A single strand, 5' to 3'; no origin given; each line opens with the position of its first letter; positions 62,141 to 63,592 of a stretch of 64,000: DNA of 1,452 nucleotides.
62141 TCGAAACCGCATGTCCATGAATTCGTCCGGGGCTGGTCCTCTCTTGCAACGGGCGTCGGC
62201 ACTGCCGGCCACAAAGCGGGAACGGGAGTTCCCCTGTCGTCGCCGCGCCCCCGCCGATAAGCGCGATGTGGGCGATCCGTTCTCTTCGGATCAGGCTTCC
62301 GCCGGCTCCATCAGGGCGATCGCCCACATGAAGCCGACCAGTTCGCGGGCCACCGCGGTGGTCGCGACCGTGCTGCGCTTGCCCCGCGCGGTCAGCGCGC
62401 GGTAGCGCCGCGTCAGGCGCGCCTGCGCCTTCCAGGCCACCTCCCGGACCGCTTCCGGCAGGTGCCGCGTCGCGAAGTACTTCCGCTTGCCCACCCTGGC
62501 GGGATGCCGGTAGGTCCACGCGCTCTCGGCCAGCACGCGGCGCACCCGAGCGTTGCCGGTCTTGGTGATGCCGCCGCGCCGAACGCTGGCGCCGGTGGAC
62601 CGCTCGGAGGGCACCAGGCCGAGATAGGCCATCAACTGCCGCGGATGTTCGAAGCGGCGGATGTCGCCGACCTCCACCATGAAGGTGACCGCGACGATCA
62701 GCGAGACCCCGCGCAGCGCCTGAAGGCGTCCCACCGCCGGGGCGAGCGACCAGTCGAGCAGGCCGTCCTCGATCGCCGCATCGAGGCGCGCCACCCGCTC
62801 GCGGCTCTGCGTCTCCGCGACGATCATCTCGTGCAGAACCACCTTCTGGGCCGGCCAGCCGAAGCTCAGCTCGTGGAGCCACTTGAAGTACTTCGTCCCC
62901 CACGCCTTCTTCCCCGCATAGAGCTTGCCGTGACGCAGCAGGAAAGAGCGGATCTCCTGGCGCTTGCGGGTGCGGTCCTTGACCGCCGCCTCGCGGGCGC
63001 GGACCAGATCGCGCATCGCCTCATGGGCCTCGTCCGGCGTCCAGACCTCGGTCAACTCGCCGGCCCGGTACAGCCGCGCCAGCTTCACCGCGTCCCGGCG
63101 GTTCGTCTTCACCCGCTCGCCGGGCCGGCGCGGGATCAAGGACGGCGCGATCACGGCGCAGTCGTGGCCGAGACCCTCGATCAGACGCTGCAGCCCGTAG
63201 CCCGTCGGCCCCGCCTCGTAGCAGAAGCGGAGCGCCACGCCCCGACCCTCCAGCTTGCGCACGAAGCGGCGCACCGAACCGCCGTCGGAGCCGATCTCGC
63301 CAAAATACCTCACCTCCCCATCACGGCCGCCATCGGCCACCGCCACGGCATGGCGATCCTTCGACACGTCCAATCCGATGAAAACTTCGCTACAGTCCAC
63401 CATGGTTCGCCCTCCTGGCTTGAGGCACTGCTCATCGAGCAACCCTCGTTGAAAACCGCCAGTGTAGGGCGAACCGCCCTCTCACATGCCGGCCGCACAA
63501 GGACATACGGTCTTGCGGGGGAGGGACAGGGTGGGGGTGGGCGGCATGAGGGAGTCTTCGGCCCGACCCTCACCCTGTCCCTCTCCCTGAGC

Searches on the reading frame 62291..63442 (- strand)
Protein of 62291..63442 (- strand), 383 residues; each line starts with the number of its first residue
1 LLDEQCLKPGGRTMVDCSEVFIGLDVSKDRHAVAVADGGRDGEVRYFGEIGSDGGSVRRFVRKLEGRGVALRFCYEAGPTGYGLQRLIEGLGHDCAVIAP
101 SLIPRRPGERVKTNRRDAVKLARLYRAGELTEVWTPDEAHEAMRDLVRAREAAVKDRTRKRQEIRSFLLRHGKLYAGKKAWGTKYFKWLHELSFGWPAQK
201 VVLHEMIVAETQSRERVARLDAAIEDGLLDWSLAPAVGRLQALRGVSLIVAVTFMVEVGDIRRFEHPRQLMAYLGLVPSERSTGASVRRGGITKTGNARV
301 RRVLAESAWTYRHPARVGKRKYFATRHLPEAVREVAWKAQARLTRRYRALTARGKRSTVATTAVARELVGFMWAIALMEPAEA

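Call 28: search_protein_families(library=pfam, proteins=[window:62291-63442:-])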
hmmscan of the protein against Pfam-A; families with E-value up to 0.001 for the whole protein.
window:62291-63442:- (383 aa): 2 families
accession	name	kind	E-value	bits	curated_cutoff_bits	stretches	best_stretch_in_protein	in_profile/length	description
PF02371.22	Transposase_20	-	4.8e-21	75.4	21.3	1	239-312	3-76/87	Transposase IS116/IS110/IS902 family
PF01548.23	DEDD_Tnp_IS110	-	2.5e-15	57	29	1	22-169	1-151/155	Transposase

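Call 68: find_encoding_contigs(protein=window:62291-63403:-, flank=10000, max_places=10)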
Protein window:62291-63403:- (370 aa): no gene with exactly this product is on record in the collection.
